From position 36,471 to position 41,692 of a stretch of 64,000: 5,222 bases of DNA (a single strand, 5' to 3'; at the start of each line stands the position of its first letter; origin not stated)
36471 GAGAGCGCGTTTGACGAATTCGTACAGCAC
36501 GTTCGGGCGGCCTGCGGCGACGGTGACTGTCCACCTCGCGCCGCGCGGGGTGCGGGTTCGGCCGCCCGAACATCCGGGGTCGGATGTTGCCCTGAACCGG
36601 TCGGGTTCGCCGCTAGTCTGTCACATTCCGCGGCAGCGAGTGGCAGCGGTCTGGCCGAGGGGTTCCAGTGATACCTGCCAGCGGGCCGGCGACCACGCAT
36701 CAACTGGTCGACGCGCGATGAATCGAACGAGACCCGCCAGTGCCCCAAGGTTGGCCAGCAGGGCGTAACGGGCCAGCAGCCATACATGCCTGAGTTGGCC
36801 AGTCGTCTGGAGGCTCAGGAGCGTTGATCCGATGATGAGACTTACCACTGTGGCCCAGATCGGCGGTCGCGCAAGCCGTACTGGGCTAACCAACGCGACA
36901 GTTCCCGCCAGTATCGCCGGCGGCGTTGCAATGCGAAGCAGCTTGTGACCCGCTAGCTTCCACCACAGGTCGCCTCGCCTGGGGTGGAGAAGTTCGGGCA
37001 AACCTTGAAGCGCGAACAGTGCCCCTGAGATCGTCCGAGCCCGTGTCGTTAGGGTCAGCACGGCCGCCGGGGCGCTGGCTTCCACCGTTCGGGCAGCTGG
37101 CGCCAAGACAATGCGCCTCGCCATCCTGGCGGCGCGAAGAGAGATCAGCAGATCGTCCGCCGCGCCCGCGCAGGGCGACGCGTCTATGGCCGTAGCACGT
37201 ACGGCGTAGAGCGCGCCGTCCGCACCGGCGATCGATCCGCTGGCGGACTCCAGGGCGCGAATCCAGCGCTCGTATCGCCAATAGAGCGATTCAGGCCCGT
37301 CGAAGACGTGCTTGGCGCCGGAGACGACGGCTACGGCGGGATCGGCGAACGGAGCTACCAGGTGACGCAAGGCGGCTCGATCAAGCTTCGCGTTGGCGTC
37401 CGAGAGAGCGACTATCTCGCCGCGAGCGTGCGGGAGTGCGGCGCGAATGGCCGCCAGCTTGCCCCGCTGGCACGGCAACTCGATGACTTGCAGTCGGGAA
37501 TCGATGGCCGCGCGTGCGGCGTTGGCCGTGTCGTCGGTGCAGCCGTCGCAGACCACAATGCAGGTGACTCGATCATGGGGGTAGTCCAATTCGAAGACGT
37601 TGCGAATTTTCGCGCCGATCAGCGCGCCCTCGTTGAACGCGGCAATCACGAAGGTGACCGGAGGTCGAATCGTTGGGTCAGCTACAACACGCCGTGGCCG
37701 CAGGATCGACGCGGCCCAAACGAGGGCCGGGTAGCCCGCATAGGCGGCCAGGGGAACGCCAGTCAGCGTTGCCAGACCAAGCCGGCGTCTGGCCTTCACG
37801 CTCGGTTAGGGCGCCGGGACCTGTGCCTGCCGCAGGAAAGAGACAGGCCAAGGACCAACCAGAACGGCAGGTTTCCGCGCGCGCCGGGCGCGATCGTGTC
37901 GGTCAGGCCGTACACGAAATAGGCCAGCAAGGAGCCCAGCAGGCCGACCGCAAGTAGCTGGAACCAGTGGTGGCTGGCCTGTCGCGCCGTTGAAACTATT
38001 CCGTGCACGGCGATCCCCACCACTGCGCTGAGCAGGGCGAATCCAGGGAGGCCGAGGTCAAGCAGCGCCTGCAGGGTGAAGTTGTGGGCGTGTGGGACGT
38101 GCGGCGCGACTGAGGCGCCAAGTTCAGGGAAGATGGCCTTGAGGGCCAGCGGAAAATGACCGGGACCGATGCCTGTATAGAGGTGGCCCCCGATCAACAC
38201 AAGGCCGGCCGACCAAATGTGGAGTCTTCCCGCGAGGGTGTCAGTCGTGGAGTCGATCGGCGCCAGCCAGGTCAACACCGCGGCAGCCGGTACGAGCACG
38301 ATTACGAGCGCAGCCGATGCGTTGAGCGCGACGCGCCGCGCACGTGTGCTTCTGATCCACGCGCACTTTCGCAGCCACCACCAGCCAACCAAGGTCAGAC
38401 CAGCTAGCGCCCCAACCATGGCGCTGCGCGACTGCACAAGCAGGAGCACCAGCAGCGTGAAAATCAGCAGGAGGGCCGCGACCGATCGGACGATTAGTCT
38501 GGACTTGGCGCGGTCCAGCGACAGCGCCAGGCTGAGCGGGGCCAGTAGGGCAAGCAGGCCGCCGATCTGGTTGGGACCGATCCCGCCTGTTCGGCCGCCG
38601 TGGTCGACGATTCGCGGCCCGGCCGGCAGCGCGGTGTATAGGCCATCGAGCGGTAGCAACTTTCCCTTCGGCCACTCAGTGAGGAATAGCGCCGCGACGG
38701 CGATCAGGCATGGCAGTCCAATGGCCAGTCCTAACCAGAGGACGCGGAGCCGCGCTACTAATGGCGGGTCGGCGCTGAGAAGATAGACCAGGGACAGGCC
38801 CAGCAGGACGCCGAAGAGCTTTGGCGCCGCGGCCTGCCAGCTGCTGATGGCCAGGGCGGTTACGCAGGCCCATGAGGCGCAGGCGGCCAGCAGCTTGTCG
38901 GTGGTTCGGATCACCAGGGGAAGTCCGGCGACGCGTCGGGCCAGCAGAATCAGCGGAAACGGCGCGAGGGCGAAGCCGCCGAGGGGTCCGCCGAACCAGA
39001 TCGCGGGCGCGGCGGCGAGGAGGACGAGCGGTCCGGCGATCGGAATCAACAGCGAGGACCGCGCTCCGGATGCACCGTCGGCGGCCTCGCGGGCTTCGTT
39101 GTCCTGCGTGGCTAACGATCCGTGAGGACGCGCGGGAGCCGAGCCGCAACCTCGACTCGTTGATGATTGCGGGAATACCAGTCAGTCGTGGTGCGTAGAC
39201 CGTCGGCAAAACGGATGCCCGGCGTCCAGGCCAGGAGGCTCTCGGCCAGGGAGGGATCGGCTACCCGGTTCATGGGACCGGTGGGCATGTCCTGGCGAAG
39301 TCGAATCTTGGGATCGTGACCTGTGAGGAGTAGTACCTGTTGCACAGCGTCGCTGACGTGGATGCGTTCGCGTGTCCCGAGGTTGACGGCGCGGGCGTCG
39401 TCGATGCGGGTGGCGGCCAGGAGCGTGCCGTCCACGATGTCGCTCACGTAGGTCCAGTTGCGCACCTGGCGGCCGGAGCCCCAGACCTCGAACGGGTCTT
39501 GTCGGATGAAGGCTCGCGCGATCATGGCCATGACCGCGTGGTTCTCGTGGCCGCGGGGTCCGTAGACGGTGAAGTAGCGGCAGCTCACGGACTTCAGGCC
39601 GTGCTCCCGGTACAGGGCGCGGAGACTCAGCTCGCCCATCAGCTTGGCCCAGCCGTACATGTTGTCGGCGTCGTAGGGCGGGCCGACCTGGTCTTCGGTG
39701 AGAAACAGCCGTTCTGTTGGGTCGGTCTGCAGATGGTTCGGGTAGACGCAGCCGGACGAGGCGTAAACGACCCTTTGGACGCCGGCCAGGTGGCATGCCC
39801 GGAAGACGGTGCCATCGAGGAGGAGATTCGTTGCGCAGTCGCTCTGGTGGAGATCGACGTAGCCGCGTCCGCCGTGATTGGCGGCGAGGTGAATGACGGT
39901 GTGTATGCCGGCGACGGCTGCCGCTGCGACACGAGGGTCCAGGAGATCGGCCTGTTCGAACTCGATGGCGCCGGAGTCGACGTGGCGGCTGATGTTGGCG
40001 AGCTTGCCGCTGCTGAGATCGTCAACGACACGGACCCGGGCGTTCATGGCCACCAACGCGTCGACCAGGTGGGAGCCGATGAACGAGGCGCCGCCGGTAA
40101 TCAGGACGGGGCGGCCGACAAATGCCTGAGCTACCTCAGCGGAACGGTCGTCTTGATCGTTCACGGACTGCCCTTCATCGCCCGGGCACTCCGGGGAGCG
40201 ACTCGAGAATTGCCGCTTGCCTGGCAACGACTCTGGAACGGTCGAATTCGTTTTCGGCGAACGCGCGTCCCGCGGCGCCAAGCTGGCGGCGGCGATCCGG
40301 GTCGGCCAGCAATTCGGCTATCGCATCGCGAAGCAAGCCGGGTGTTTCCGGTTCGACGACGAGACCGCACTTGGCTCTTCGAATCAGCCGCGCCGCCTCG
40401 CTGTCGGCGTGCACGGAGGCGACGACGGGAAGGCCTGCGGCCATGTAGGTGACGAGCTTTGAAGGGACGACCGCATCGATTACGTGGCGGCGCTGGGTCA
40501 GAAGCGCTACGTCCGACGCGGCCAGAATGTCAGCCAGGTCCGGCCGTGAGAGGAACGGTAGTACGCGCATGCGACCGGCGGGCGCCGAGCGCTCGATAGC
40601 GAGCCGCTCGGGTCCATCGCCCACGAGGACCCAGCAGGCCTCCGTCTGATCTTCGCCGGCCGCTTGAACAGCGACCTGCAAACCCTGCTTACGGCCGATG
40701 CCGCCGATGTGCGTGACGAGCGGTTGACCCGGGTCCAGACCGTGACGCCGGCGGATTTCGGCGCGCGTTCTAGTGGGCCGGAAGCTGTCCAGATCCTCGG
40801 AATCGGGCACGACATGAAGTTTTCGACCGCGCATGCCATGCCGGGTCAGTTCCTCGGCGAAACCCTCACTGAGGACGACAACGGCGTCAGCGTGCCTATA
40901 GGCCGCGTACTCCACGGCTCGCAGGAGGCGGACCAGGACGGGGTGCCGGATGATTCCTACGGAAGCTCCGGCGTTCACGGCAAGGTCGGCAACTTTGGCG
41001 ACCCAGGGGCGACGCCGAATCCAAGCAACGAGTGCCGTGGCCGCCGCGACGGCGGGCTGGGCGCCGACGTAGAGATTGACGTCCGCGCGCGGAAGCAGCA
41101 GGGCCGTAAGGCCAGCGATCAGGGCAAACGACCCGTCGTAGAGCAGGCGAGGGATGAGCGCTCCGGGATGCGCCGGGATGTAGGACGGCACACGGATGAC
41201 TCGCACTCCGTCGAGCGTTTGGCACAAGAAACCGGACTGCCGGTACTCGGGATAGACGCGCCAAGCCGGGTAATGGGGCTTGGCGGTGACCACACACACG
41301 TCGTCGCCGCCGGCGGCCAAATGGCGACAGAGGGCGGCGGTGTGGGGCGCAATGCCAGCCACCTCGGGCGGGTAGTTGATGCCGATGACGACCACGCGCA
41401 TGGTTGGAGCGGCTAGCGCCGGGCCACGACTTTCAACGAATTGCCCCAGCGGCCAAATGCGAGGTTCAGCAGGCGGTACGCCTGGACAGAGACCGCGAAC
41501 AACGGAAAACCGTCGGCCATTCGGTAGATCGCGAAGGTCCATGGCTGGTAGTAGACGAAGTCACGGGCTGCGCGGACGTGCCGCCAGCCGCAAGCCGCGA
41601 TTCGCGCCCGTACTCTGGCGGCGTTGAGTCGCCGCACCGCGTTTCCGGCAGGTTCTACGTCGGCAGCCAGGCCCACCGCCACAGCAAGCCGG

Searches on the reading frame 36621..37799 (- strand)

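Call 56: search_protein_families(library=pfam, proteins=[window:36621-37799:-])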
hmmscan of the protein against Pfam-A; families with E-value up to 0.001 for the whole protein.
window:36621-37799:- (392 aa): 4 families
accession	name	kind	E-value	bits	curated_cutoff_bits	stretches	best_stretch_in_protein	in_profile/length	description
PF00535.33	Glycos_transf_2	-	1.9e-18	67.4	23.3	1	50-179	2-131/168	Glycosyl transferase family 2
PF13641.12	Glyco_tranf_2_3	-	1.2e-15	58.6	27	1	46-249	1-220/230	Glycosyltransferase like family 2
PF13506.12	Glyco_transf_21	-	2.5e-06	27.5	21.7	1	111-165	15-69/174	Glycosyl transferase family 21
PF13632.12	Glyco_trans_2_3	-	0.00063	20.1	27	1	130-348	2-193/198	Glycosyl transferase family group 2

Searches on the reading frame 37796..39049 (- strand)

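Call 56: search_protein_families(library=pfam, proteins=[window:37796-39049:-])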
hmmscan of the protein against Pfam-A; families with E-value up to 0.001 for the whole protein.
window:37796-39049:- (417 aa): 1 family
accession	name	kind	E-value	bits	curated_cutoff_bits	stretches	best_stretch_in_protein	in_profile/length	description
PF04932.20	Wzy_C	-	2.3e-19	70.1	31.7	1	194-340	2-148/149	O-Antigen ligase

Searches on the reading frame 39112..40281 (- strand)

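Call 56: search_protein_families(library=pfam, proteins=[window:39112-40281:-])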
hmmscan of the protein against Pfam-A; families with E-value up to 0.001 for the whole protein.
window:39112-40281:- (389 aa): 9 families
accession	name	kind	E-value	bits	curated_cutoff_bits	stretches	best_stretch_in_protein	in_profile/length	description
PF01370.27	Epimerase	-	1.3e-48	166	20.9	1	59-302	1-240/240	NAD dependent epimerase/dehydratase family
PF16363.11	GDP_Man_Dehyd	-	2.2e-29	103.4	27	1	60-364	1-331/332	GDP-mannose 4,6 dehydratase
PF01073.25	3Beta_HSD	-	1.2e-18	67.6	22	1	60-297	1-236/280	3-beta hydroxysteroid dehydrogenase/isomerase family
PF04321.23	RmlD_sub_bind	-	2.6e-10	40.3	27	1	59-297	3-204/287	RmlD substrate binding domain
PF13460.12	NAD_binding_10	-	6.1e-07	29.9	27.2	1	63-183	1-108/184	NAD(P)H-binding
PF02719.21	Polysacc_synt_2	-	4.3e-05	23.3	20.2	1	59-176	1-128/293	Polysaccharide biosynthesis protein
PF07993.18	NAD_binding_4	-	0.00011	21.9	20.1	0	118-241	81-209/258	Male sterility protein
PF05368.20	NmrA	-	0.00037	20.6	27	1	59-178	5-109/298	NmrA-like family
PF00106.31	adh_short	-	0.0008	19.4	26.6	0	59-126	3-71/195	short chain dehydrogenase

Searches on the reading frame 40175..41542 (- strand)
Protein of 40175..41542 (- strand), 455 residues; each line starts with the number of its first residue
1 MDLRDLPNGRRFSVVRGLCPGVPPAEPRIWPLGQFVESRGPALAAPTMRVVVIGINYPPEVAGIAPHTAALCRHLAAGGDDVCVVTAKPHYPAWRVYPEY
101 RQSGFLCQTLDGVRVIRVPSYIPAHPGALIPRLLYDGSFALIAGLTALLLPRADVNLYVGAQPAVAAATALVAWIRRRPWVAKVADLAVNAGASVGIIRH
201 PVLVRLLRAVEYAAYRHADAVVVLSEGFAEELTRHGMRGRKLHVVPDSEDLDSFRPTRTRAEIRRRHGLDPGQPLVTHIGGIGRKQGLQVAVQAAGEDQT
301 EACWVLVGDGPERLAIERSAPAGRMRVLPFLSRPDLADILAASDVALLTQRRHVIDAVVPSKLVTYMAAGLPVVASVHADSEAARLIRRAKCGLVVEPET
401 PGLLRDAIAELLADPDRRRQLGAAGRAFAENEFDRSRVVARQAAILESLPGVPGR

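Call 56: search_protein_families(library=pfam, proteins=[window:40175-41542:-])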
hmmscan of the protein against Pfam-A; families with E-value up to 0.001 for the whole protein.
window:40175-41542:- (455 aa): 5 families
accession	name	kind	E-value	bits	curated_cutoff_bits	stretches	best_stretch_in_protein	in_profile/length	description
PF13579.12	Glyco_trans_4_4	-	4.8e-19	69.7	29.7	1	63-246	2-156/158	Glycosyl transferase 4-like domain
PF00534.26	Glycos_transf_1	-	3.6e-18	66.1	26.4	1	260-427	2-171/172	Glycosyl transferases group 1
PF13692.12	Glyco_trans_1_4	-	3.7e-16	60.1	27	1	274-414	2-142/142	Glycosyl transferases group 1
PF13439.12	Glyco_transf_4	-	9.6e-11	42.4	28.5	1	63-246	3-163/170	Glycosyltransferase Family 4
PF13524.12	Glyco_trans_1_2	-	1.4e-06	28.7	25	1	318-437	27-137/144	Glycosyl transferase-like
